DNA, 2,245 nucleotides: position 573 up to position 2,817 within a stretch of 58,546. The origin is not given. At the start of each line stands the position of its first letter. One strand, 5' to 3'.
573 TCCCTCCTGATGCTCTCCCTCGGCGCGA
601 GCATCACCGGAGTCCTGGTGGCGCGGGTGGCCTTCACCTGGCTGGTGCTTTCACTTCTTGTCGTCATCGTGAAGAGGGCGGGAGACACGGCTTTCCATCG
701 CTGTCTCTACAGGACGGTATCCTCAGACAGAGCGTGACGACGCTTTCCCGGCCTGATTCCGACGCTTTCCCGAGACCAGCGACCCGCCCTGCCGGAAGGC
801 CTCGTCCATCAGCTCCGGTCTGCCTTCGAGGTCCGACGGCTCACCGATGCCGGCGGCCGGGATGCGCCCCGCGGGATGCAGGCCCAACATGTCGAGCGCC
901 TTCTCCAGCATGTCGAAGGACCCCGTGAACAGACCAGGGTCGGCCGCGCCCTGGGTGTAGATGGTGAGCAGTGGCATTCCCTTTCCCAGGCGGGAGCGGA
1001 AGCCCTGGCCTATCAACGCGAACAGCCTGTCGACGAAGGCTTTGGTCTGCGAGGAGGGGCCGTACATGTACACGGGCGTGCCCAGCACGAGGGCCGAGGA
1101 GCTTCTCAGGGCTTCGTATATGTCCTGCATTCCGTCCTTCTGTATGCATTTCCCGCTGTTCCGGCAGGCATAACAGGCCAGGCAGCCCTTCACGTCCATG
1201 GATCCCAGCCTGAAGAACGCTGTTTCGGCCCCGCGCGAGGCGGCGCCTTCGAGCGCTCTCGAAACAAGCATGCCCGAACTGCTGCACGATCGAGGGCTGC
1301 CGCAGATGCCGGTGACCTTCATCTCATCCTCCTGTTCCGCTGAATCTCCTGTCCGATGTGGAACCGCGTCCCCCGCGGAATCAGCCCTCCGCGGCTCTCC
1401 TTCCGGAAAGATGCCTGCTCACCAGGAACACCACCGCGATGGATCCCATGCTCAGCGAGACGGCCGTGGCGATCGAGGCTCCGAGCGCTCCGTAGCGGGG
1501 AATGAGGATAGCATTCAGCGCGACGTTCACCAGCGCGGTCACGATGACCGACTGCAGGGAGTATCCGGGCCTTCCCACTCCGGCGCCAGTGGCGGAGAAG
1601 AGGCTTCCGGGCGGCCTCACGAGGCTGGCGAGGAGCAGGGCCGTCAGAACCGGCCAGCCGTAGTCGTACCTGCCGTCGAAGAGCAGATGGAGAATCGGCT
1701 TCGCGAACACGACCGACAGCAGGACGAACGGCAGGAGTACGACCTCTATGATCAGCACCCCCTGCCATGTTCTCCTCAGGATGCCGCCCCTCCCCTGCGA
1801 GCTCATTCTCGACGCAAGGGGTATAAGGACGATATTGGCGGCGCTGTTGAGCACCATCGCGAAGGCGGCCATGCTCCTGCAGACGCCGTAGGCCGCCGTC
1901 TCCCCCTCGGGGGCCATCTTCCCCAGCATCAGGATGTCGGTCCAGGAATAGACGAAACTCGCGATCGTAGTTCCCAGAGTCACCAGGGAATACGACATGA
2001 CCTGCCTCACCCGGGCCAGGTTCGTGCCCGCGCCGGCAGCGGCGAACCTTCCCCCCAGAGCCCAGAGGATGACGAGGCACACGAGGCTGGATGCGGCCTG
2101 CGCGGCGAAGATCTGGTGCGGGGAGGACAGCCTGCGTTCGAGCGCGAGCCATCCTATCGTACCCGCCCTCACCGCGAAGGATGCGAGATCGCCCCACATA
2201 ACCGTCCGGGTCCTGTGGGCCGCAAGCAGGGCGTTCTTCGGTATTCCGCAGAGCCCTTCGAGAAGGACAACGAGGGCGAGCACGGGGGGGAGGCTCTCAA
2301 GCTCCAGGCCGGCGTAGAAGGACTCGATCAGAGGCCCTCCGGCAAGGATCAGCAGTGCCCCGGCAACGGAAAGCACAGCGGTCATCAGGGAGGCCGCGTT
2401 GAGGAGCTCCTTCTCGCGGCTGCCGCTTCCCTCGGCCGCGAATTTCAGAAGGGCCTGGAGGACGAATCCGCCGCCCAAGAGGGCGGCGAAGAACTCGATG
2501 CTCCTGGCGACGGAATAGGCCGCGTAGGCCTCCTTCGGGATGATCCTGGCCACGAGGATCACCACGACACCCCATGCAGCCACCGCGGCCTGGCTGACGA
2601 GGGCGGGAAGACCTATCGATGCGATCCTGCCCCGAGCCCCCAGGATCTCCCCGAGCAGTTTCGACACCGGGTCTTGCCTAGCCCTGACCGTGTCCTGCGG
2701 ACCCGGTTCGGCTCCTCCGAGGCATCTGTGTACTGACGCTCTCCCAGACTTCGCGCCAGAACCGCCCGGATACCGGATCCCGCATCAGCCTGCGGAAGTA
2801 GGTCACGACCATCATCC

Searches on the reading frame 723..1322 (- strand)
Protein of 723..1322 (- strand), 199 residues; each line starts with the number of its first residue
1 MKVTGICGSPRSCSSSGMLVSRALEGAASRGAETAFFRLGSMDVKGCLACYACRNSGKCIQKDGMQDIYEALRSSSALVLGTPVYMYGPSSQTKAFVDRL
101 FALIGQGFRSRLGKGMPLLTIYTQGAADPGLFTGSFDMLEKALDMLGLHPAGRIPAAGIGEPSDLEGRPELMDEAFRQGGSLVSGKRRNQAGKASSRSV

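Call 23: search_protein_families(library=pfam, proteins=[window:723-1322:-], max_evalue=0.00001)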
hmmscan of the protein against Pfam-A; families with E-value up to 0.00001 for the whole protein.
window:723-1322:- (199 aa): 2 families
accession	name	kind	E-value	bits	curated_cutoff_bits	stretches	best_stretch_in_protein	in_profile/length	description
PF03358.20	FMN_red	-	5.1e-21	75.3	24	1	1-122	1-113/152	NADPH-dependent FMN reductase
PF02525.22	Flavodoxin_2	-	2.1e-10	41.1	27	1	1-168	1-186/198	Flavodoxin-like fold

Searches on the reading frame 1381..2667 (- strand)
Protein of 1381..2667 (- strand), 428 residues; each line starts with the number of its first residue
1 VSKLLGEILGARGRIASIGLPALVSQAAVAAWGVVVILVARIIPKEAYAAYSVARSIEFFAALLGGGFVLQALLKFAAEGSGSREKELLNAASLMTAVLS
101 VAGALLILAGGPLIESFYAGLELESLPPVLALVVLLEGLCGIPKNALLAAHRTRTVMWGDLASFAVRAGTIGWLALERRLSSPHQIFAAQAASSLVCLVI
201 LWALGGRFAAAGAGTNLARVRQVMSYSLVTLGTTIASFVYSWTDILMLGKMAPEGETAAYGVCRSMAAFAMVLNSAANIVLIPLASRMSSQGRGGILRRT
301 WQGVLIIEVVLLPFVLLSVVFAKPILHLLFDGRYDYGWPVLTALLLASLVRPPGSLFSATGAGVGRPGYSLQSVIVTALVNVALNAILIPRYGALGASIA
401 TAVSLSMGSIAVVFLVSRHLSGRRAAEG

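Call 23: search_protein_families(library=pfam, proteins=[window:1381-2667:-], max_evalue=0.00001)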
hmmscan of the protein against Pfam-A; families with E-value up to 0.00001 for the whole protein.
window:1381-2667:- (428 aa): 2 families
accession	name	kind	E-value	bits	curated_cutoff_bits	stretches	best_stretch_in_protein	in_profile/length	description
PF13440.11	Polysacc_synt_3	-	1.2e-14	54.7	23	1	39-332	2-286/293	Polysaccharide biosynthesis protein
PF01943.22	Polysacc_synt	-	1.6e-12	47.8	28.2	1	34-288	21-273/274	Polysaccharide biosynthesis protein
